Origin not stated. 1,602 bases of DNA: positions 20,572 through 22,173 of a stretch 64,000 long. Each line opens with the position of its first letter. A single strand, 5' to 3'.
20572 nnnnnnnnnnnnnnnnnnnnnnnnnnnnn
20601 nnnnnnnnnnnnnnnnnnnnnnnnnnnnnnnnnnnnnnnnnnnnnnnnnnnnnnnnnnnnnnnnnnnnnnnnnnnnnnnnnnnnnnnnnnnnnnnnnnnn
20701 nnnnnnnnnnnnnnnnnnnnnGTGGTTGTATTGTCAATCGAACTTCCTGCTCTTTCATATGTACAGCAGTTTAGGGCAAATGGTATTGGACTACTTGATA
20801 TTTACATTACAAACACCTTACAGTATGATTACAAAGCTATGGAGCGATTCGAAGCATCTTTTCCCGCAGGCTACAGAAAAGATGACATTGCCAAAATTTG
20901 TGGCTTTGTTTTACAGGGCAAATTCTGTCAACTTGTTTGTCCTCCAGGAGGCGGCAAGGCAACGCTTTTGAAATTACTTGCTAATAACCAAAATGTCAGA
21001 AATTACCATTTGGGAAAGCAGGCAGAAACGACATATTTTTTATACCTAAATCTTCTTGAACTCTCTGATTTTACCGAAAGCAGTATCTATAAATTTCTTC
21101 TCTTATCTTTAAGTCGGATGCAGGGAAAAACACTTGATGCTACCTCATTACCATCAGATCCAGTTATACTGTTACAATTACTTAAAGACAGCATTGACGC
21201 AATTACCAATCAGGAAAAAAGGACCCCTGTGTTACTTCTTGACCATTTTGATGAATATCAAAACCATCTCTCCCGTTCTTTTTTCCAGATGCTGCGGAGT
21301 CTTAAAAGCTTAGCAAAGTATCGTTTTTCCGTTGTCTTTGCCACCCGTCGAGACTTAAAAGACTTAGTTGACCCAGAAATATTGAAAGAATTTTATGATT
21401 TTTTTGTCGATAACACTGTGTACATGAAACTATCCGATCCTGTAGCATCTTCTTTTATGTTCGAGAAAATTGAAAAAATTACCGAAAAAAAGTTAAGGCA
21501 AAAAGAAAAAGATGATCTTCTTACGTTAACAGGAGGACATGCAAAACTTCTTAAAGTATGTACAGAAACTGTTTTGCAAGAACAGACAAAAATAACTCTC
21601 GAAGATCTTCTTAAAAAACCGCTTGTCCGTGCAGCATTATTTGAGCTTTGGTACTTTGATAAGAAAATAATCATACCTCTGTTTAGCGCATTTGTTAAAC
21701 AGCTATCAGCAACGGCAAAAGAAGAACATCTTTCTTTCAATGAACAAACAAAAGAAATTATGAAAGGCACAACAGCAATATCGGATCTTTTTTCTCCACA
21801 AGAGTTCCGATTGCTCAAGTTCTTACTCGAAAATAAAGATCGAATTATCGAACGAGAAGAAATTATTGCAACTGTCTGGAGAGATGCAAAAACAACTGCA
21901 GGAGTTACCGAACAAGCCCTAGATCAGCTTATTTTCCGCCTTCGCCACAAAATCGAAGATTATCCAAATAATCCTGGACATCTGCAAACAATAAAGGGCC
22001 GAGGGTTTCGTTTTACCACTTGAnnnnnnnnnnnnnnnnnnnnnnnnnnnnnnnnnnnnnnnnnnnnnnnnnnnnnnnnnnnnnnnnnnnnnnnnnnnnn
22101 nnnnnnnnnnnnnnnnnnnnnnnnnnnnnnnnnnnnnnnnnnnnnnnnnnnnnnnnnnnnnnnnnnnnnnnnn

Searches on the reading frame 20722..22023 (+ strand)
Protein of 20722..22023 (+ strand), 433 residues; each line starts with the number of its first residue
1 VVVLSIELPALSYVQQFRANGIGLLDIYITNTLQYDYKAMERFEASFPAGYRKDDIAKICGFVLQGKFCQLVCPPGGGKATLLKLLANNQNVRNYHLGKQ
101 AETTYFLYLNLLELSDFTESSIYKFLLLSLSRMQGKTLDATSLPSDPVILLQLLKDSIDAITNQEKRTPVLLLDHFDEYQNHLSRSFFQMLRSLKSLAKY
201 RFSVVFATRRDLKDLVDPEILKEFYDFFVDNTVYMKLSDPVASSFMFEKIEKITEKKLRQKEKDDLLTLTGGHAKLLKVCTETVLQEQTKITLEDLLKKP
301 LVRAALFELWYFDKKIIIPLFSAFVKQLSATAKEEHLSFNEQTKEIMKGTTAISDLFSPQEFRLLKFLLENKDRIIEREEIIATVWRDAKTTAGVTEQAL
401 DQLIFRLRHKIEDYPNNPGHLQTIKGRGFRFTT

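Call 3: search_protein_families(library=pfam, proteins=[window:20722-22023:+], max_evalue=0.01)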
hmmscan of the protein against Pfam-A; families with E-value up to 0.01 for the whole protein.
window:20722-22023:+ (433 aa): 4 families
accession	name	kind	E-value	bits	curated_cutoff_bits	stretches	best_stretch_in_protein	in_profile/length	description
PF00486.34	Trans_reg_C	-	1.1e-17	64.3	26.2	1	358-431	7-77/77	Transcriptional regulatory protein, C terminal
PF13401.12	AAA_22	-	1.2e-05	26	27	1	67-215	6-129/130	AAA domain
PF00004.35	AAA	-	0.0002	22.2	21.2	1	71-223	3-122/131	ATPase family associated with various cellular activities (AAA)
PF14516.12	AAA_35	-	0.0025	17.1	27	0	249-308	208-265/331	AAA-like domain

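Call 8: search_protein_families(library=ncbifam, proteins=[window:20722-22023:+], max_evalue=0.1)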
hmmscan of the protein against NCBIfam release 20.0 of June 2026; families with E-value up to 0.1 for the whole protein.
window:20722-22023:+ (433 aa): 37 families (the best 25 are shown)
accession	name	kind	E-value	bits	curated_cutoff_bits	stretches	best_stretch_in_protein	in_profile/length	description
NF053854.1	RespRegPhoBBctds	equivalog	1.6e-11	44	270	1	331-431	132-224/225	two-component system response regulator PhoB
TIGR02154.1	PhoB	equivalog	2.5e-11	43.3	296.2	1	331-431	131-225/226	phosphate regulon transcriptional regulator PhoB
NF045944.1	ResRegRpaBCyano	equivalog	4.2e-11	42.7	330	1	330-431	129-227/229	response regulator transcription factor RpaB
NF007546.0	PRK10161.1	equivalog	4.1e-09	36.3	471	1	325-433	120-227/229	phosphate response regulator transcription factor PhoB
NF033117.2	vanR_ACDEGLN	exception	1.3e-08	34.7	350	1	330-430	129-224/226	VanR-ABDEGLN family response regulator transcription factor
NF040689.1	MtrAB_MtrA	equivalog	1.9e-08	33.9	300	1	335-430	127-217/219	MtrAB system response regulator MtrA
NF041209.1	resp_regPieR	equivalog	2.3e-07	30.7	450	1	333-431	135-227/231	two component system response regulator PieR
NF040534.1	resp_reg_YycF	equivalog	4.4e-07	29.4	340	1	340-429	141-225/231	response regulator YycF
NF007982.1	PRK10710.1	equivalog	4.6e-07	29.6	380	1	354-432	154-228/235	envelope stress response regulator BaeR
NF008296.0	PRK11083.1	equivalog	5e-07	29.4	273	1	327-431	126-225/228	two-component system response regulator CreB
NF041734.1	resp_reg_RppA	equivalog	1.2e-06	28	250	1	356-432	156-228/229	two-component system response regulator RppA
TIGR01387.1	cztR_silR_copR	subfamily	1.3e-06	28.2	279.2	1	335-430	128-217/218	heavy metal response regulator transcription factor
NF008378.0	PRK11173.1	equivalog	1.6e-06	27.7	334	1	358-432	162-233/238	two-component system response regulator ArcA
NF007540.1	PRK10153.1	equivalog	1.7e-06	27.1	400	1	363-431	35-100/516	lysine decarboxylation/transport transcriptional activator CadC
NF007820.0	PRK10529.1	equivalog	2.6e-06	27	325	1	343-432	140-224/225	two-component system response regulator KdpE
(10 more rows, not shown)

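Call 41: find_related_loci(query=window:20722-22023:+, collection=metagenome_contigs, flank=8000)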
Query window:20722-22023:+ (433 aa) in metagenome_contigs; peptide patterns used: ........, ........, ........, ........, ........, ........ (x = any residue, [..] = any of these).
86 stretches matched a pattern; 17 encode a relative of the query (tblastn E <= 1e-3); 17 distinct loci.
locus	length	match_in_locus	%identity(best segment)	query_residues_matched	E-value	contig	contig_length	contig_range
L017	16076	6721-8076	63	16-432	0e+0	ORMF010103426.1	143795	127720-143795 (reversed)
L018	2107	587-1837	48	43-432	1e-136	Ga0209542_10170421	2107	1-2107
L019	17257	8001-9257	46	43-431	1e-123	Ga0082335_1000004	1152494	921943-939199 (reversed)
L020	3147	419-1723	45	25-431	2e-127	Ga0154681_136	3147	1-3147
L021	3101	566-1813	46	44-432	6e-127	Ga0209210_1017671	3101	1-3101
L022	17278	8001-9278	45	34-431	1e-121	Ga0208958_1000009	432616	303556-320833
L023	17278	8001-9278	45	34-431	1e-121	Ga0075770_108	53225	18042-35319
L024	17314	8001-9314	44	22-431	4e-121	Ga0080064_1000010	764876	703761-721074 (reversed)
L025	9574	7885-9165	45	43-432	9e-120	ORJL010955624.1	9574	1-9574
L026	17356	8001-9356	63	16-432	0e+0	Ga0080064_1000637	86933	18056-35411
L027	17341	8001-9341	46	15-431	1e-118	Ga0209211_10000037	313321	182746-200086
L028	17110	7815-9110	44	43-432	3e-115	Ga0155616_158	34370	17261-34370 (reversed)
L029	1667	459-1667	45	43-417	5e-121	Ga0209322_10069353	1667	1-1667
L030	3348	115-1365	45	43-433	2e-114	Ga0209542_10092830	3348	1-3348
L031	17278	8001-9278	45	34-431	1e-121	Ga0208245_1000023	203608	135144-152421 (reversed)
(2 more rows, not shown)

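Call 48: search_protein_families(library=pfam, proteins=[window:20722-22023:+], max_evalue=10)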
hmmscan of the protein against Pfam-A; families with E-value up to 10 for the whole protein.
window:20722-22023:+ (433 aa): 7 families
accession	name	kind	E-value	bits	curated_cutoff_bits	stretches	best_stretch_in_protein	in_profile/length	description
PF00486.34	Trans_reg_C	-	1.1e-17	64.3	26.2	1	358-431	7-77/77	Transcriptional regulatory protein, C terminal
PF13401.12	AAA_22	-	1.2e-05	26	27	1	67-215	6-129/130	AAA domain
PF00004.35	AAA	-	0.0002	22.2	21.2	1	71-223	3-122/131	ATPase family associated with various cellular activities (AAA)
PF14516.12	AAA_35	-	0.0025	17.1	27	1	249-308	208-265/331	AAA-like domain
PF17542.7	RP853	-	0.021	14.4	25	1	208-290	90-172/317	Uncharacterized RP853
PF22128.2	Alp7A_like_C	-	0.4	10.9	22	1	189-289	37-141/156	Alp7A C-terminal domain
PF18149.6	Helicase_PWI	-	0.83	10.3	23.1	0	345-376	46-77/111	N-terminal helicase PWI domain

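Call 92: search_protein_families(library=padloc, proteins=[window:20839-22023:+], max_evalue=0.01)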
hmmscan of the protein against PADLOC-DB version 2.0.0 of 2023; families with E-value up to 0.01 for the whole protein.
window:20839-22023:+ (394 aa): 0 families
